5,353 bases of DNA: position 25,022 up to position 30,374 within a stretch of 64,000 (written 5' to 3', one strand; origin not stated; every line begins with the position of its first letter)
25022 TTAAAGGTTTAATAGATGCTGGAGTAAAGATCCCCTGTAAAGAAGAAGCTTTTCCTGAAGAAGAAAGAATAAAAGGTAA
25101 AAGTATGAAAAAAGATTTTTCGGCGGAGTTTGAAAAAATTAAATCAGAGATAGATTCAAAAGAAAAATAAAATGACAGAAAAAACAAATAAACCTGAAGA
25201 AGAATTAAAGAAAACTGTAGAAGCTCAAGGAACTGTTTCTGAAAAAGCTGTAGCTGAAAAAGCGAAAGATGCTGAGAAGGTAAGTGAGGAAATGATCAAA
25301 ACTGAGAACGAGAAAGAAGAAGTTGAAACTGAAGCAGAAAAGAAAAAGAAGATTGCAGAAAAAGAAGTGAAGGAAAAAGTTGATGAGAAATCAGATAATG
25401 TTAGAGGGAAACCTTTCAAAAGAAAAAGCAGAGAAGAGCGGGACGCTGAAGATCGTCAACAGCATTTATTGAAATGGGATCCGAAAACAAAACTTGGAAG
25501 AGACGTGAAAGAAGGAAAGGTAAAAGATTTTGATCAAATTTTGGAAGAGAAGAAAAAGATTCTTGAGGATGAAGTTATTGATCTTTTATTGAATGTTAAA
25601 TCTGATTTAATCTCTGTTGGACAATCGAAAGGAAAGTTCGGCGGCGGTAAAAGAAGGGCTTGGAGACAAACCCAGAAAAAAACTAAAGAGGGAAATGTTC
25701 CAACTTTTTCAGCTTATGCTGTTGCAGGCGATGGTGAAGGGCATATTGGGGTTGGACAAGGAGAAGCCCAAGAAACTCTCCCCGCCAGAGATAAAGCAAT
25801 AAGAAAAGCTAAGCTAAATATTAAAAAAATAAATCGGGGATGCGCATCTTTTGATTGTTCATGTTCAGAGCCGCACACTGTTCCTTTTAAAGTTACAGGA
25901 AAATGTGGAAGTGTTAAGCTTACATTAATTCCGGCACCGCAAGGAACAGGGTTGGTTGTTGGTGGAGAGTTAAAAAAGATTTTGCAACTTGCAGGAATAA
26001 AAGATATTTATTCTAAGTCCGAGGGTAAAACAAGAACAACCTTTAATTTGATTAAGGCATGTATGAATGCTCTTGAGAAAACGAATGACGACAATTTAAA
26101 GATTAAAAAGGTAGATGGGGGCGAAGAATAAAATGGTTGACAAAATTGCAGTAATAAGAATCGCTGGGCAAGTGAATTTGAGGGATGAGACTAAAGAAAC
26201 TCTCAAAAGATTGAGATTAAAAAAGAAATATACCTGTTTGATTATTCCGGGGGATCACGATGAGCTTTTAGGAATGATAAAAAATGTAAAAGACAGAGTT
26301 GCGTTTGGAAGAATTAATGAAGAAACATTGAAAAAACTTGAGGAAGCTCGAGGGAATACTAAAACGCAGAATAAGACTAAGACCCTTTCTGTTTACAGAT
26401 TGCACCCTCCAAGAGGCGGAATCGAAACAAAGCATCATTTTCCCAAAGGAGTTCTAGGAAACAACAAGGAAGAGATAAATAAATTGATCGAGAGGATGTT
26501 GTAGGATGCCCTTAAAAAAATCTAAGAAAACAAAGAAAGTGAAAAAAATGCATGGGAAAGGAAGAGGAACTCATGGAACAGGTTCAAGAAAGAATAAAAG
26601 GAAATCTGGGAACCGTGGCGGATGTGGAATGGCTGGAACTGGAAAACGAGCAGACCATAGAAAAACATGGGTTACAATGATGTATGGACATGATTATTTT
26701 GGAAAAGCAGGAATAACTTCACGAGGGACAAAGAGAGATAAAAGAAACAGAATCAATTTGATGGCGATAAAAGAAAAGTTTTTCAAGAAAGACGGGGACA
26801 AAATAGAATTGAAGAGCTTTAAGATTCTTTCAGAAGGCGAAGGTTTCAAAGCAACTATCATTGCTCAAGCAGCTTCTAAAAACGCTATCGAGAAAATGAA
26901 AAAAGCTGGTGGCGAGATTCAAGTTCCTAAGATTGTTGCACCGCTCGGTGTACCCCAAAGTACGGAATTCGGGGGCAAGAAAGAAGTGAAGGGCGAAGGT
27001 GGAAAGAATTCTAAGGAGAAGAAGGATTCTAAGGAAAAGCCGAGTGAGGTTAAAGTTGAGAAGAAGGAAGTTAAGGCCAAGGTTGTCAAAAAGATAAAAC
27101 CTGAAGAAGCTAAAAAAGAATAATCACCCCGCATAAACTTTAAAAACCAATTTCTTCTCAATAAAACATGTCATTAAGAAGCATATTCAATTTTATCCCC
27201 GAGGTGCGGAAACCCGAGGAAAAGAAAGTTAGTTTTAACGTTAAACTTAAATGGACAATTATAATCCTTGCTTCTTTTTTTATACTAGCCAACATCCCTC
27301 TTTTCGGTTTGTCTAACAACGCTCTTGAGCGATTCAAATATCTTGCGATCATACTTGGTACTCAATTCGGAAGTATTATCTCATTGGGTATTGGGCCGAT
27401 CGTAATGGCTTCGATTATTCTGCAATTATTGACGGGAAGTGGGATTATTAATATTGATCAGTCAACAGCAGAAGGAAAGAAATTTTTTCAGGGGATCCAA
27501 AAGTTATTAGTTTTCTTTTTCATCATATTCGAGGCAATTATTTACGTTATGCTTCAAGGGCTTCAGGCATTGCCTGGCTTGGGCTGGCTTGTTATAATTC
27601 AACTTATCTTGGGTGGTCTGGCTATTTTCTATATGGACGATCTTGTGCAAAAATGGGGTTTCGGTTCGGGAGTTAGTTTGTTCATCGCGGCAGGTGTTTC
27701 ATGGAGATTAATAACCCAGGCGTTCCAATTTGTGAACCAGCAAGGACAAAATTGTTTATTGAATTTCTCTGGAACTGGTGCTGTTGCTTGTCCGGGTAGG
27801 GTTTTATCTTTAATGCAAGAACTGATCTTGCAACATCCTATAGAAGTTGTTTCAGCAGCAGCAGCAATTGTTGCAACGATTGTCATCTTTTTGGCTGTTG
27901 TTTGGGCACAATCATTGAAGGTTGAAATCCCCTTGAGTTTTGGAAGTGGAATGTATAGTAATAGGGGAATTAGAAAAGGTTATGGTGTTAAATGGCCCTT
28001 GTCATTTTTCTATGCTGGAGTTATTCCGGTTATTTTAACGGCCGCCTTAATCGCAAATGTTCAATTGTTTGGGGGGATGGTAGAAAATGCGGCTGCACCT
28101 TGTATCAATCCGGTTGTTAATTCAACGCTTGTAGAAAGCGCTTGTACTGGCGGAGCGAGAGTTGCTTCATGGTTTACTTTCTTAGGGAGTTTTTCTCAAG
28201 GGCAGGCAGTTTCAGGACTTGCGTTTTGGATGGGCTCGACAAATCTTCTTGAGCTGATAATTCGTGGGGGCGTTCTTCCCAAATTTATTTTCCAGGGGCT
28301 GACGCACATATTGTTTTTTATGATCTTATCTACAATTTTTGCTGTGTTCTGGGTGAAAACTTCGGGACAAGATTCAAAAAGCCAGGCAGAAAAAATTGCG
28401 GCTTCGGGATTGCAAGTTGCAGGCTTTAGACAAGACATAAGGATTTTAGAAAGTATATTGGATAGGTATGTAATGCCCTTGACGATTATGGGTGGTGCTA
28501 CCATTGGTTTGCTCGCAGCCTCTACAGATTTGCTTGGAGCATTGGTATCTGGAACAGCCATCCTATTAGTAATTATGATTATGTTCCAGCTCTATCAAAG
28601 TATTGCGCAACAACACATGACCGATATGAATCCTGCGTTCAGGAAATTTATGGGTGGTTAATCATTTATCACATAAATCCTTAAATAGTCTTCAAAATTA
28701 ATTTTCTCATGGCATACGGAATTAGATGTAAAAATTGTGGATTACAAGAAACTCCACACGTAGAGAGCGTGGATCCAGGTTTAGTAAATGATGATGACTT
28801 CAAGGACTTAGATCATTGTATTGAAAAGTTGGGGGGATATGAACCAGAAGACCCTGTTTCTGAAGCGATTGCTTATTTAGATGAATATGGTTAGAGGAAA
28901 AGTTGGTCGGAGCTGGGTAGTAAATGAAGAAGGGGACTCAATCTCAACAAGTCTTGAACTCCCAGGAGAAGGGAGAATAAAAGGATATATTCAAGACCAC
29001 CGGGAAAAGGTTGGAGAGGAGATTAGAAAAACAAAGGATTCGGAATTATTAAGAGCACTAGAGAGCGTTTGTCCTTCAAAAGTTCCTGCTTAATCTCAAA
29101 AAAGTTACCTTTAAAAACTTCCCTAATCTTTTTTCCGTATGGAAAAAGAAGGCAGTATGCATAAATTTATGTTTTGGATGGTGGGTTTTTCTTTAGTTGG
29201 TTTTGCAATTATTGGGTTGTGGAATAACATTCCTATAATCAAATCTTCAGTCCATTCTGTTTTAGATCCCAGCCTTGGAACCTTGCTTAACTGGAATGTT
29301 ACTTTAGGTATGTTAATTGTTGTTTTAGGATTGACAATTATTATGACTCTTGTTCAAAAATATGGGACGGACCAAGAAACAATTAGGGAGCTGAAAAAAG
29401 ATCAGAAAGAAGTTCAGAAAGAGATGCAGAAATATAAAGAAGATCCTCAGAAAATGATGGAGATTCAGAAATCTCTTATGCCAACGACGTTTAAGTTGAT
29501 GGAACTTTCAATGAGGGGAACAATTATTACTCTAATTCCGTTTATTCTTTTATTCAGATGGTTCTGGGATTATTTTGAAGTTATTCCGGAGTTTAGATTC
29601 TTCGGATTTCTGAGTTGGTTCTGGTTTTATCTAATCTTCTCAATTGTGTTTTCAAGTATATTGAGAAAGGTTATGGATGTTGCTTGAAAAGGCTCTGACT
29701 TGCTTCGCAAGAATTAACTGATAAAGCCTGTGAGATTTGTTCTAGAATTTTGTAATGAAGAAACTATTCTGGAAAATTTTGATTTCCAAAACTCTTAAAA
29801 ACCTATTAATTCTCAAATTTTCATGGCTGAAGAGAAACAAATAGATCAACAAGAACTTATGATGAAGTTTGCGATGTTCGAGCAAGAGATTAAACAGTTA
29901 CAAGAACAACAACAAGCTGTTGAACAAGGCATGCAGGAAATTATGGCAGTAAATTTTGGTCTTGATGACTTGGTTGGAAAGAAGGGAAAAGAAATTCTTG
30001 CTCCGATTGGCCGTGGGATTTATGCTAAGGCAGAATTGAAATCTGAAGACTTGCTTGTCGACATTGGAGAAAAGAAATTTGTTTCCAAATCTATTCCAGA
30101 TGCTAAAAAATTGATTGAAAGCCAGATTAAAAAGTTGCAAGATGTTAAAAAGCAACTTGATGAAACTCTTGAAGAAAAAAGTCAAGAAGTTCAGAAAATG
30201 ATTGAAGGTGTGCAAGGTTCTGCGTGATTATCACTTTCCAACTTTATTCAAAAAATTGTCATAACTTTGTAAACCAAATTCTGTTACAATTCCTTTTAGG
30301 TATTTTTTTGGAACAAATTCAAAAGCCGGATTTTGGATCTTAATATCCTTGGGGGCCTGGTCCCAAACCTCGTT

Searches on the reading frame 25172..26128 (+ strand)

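Call 26: search_protein_families(library=pfam, proteins=[window:25172-26128:+], max_evalue=0.001)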
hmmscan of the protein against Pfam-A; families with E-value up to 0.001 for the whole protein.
window:25172-26128:+ (319 aa): 2 families
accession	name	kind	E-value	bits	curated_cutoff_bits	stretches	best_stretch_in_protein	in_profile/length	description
PF03719.21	Ribosomal_S5_C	-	4.3e-24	84.2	21.5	1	243-306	1-63/71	Ribosomal protein S5, C-terminal domain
PF00333.26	Ribosomal_S5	-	8.2e-16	58.2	27.1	1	165-221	9-65/65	Ribosomal protein S5, N-terminal domain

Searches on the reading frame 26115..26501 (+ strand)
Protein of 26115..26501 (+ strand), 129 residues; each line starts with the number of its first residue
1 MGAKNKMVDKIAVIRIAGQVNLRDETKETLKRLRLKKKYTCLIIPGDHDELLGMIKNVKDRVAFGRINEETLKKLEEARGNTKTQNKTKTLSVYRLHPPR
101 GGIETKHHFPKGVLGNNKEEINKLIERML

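Call 26: search_protein_families(library=pfam, proteins=[window:26115-26501:+], max_evalue=0.001)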
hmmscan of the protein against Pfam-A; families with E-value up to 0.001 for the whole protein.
window:26115-26501:+ (129 aa): 1 family
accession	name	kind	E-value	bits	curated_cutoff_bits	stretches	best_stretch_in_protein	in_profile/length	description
PF00327.25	Ribosomal_L30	-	8.7e-09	35.5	23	1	11-60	1-49/51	Ribosomal protein L30p/L7e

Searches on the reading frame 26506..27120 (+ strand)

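Call 27: search_protein_families(library=pfam, proteins=[window:26506-27120:+], max_evalue=0.001)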
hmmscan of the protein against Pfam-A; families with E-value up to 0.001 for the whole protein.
window:26506-27120:+ (205 aa): 1 family
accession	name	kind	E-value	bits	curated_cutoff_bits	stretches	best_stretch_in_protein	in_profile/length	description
PF00828.25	Ribosomal_L27A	-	4e-07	30.8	21.5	1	82-138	21-71/72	Ribosomal proteins 50S-L15, 50S-L18e, 60S-L27A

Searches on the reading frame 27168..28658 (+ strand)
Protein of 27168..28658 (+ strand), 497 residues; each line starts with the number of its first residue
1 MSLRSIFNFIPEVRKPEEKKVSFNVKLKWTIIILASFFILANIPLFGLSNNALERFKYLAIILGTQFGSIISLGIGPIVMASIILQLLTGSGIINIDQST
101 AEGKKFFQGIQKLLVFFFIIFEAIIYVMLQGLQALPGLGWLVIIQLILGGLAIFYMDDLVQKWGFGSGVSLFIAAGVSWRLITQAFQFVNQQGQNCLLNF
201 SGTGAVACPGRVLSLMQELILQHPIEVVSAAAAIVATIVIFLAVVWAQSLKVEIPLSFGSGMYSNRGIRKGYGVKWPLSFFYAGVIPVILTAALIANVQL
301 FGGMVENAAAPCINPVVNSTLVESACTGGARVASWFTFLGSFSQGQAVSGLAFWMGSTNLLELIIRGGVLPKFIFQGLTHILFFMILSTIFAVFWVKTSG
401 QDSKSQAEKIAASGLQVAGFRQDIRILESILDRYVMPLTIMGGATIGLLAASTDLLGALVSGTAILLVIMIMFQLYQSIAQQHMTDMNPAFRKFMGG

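Call 27: search_protein_families(library=pfam, proteins=[window:27168-28658:+], max_evalue=0.001)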
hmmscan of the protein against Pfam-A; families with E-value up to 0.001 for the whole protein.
window:27168-28658:+ (497 aa): 1 family
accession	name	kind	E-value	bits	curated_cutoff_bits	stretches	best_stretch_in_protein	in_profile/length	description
PF00344.25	SecY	-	3.8e-56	191.1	32.2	1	69-476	1-306/306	SecY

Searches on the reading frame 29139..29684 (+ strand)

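Call 27: search_protein_families(library=pfam, proteins=[window:29139-29684:+], max_evalue=0.001)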
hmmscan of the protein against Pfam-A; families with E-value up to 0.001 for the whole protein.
window:29139-29684:+ (182 aa): 1 family
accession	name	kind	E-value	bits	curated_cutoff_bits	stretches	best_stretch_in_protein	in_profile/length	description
PF01956.21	EMC3_TMCO1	-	1.4e-12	48.2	27.1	1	41-180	3-166/169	Integral membrane protein EMC3/TMCO1-like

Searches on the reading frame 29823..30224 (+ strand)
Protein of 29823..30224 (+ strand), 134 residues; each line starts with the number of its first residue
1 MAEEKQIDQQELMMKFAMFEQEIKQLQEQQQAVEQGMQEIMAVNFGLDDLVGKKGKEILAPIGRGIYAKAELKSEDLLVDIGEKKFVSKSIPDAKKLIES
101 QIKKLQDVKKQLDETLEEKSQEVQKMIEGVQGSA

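Call 27: search_protein_families(library=pfam, proteins=[window:29823-30224:+], max_evalue=0.001)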
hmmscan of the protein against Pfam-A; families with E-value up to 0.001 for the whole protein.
window:29823-30224:+ (134 aa): 2 families
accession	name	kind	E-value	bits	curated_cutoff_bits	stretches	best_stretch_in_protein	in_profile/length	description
PF02996.22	Prefoldin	-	3.7e-17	62.8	23.2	1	20-127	2-111/120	Prefoldin subunit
PF01920.25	Prefoldin_2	-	9.9e-05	22.7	27.6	0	88-128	64-104/106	Prefoldin subunit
